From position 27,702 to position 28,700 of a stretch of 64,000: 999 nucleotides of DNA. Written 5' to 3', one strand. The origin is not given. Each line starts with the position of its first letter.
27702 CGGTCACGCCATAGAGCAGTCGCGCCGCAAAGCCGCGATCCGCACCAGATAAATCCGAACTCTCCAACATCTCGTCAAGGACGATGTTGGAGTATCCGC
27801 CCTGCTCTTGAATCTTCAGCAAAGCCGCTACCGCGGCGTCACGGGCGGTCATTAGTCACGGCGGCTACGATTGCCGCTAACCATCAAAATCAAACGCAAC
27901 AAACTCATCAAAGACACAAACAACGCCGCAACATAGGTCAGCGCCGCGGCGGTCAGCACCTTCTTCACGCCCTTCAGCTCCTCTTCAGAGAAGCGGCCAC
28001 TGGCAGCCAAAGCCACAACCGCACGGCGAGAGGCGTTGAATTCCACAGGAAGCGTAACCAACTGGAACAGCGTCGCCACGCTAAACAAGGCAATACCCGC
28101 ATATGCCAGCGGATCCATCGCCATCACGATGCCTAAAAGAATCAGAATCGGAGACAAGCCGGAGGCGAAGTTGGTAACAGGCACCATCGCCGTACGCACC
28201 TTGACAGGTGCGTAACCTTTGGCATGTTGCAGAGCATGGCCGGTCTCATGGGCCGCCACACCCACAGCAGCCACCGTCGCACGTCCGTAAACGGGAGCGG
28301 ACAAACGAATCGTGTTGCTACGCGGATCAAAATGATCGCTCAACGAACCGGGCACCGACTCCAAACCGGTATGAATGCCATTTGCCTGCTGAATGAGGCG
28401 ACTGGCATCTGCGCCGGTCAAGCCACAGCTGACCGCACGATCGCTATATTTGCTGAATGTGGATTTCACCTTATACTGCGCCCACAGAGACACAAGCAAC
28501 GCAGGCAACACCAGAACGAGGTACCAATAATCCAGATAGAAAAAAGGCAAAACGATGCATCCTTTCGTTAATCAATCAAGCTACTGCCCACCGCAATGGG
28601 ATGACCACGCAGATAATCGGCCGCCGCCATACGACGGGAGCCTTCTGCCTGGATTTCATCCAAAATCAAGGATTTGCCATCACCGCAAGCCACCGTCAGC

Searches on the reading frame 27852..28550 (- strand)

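Call 32: search_protein_families(library=pfam, proteins=[window:27852-28550:-], max_evalue=0.0001)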
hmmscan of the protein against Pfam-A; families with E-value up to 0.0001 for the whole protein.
window:27852-28550:- (232 aa): 1 family
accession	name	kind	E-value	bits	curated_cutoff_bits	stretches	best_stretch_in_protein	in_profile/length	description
PF04298.18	Zn_peptidase_2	-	2.1e-82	276.3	27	1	10-224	1-217/218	Putative neutral zinc metallopeptidase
